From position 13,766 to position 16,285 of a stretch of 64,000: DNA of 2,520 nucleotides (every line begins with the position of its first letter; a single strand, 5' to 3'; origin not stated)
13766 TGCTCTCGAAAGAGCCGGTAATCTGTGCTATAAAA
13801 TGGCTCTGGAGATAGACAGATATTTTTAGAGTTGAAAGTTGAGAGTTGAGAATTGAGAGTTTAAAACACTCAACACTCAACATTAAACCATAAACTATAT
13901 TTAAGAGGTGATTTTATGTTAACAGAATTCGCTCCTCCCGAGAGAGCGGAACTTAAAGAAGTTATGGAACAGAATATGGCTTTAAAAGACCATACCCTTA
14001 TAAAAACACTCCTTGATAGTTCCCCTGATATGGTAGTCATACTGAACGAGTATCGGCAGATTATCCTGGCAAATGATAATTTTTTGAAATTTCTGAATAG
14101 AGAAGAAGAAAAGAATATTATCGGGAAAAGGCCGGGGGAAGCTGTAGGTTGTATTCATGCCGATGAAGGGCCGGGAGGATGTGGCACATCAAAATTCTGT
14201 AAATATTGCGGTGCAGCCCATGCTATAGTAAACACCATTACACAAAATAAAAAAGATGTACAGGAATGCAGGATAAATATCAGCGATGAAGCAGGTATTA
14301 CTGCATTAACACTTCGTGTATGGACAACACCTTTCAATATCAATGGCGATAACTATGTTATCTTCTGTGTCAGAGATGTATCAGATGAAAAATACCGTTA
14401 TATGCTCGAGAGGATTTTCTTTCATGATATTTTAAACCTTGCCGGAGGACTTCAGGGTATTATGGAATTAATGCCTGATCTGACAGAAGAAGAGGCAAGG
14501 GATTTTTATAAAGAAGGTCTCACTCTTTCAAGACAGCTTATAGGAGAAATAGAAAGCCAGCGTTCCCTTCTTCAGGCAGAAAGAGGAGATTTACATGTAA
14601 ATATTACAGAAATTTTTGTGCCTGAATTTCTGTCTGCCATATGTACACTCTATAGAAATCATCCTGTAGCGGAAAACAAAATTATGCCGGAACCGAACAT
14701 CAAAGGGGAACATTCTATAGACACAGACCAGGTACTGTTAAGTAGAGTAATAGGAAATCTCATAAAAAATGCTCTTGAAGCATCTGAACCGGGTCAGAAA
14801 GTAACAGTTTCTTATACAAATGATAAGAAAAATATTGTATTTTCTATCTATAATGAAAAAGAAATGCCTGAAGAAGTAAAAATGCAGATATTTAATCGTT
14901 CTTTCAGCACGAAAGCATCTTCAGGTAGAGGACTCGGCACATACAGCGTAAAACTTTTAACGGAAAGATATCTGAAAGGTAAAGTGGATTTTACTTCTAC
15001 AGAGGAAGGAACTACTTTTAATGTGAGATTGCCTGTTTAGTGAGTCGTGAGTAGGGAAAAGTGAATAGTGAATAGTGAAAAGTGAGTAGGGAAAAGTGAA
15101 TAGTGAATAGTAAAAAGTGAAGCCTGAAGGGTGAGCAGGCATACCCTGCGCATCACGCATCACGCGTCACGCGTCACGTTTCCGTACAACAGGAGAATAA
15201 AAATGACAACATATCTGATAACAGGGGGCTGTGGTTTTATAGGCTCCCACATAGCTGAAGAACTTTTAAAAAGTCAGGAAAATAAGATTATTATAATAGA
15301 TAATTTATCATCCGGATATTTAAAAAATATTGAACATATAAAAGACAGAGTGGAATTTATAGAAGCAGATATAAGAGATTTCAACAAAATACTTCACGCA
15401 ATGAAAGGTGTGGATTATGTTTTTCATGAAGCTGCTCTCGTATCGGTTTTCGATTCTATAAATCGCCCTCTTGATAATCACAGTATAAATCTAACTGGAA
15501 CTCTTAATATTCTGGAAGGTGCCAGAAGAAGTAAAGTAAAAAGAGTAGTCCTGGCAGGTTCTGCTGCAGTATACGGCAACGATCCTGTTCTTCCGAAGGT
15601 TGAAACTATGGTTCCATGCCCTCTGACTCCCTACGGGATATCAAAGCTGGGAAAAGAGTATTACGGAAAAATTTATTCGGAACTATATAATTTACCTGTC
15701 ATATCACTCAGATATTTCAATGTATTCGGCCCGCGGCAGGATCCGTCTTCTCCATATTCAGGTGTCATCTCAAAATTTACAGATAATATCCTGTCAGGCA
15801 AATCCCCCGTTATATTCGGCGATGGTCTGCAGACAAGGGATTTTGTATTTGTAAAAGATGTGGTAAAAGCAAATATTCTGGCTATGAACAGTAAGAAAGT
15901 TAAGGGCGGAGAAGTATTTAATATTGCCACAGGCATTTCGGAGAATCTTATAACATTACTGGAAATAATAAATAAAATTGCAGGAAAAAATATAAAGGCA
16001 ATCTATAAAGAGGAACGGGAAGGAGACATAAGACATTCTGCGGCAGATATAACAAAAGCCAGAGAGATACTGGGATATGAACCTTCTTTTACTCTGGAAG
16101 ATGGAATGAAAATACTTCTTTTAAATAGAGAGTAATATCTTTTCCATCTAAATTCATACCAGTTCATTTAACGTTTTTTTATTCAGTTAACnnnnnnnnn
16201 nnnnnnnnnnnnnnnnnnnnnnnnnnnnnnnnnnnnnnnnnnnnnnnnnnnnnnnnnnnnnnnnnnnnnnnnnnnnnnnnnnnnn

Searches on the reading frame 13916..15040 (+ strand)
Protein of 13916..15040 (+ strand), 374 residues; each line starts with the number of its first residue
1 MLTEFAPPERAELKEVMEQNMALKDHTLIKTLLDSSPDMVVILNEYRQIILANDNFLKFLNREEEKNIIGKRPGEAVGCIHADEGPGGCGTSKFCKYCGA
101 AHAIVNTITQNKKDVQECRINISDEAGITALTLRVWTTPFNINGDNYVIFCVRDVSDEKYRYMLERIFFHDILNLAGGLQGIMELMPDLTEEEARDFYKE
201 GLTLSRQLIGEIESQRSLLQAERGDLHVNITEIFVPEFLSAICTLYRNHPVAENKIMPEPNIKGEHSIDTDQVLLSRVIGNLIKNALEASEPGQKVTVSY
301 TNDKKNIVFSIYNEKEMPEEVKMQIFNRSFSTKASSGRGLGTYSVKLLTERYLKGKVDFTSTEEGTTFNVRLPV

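Call 44: search_protein_families(library=ncbifam, proteins=[window:13916-15040:+], max_evalue=1e-10)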
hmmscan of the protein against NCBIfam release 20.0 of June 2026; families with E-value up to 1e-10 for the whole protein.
window:13916-15040:+ (374 aa): 8 families
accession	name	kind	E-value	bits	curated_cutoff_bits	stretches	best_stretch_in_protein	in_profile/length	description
NF046044.1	PnpS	equivalog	2.6e-17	62.9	400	1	217-373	229-390/390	two-component system histidine kinase PnpS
NF047874.1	MASE3_PAS_HK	subfamily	1.4e-16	60.5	560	0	265-374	510-625/655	MASE3 domain-containing sensor histidine kinase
NF008298.1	PRK11086.1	subfamily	9.7e-13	47.4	520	1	270-373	420-524/529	DcuS/MalK family sensor histidine kinase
NF008312.0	PRK11100.1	equivalog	5e-12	45.4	356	1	182-372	277-472/477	two-component system sensor histidine kinase CreC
NF033091.0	HK_VanS_ACDEFG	equivalog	5.1e-12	45.5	400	1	225-373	141-293/293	vancomycin resistance histidine kinase VanS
TIGR01386.1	cztS_silS_copS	subfamily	1.3e-11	44.2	292.55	1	218-373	300-457/457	heavy metal sensor histidine kinase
TIGR02916.1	PEP_his_kin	equivalog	1.4e-11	43.8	300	1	259-373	564-679/679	XrtA/PEP-CTERM system histidine kinase PrsK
TIGR02966.1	phoR_proteo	equivalog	4.7e-11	42.3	334.2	0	177-371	130-332/333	phosphate regulon sensor histidine kinase PhoR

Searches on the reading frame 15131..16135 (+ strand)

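Call 44: search_protein_families(library=ncbifam, proteins=[window:15131-16135:+], max_evalue=1e-10)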
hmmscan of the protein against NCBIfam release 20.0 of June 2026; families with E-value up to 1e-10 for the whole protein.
window:15131-16135:+ (334 aa): 22 families
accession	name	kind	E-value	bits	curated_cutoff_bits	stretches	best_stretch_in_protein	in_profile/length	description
NF011728.1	PRK15181.1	equivalog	2.2e-66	224.3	760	1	27-329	17-333/348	Vi polysaccharide biosynthesis UDP-N-acetylglucosaminuronic acid C-4 epimerase TviC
TIGR01179.1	galE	equivalog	2.3e-56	191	262.3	1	29-324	3-316/332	UDP-glucose 4-epimerase GalE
TIGR04180.1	EDH_00030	hypoth_equivalog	4e-50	170.6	475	1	29-320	2-296/297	NAD-dependent 4,6-dehydratase LegB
TIGR02197.1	heptose_epim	equivalog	6.3e-45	153.7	274.6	1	29-327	2-307/316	ADP-glyceromanno-heptose 6-epimerase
TIGR01181.1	dTDP_gluc_dehyt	equivalog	2.9e-43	148.2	365.1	1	28-327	2-305/321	dTDP-glucose 4,6-dehydratase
NF007956.0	PRK10675.1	subfamily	5.2e-40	137.6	394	1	28-324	3-320/338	UDP-glucose 4-epimerase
NF007490.0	PRK10084.1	subfamily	5.3e-25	88.2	649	1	158-327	157-328/361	dTDP-glucose 4,6-dehydratase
NF008360.0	PRK11150.1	equivalog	3.8e-24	85.4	452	1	29-325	3-298/310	ADP-glyceromanno-heptose 6-epimerase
NF007582.0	PRK10217.1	equivalog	2.8e-21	76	698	1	25-327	1-325/355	dTDP-glucose 4,6-dehydratase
TIGR03466.1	HpnA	hypoth_equivalog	1.2e-20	73.7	367.65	1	28-291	3-253/327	hopanoid-associated sugar epimerase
NF052578.1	StrlDmthSdmBMthl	equivalog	2.6e-19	70.2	600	1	27-287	2-248/328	sterol demethylase protein SdmB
NF043036.1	ErythonDh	equivalog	7.8e-19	68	325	1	29-300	4-282/321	D-erythronate dehydrogenase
NF008872.0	PRK11908.1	equivalog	5.2e-17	61.9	294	1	27-284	3-268/349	bifunctional UDP-4-keto-pentose/UDP-xylose synthase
TIGR03589.1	PseB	equivalog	9.4e-17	60.9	407.75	1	26-282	5-242/324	UDP-N-acetylglucosamine 4,6-dehydratase (inverting)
TIGR04130.1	FnlA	equivalog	1.1e-16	60.6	730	1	26-149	5-130/337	UDP-N-acetylglucosamine 4,6-dehydratase/5-epimerase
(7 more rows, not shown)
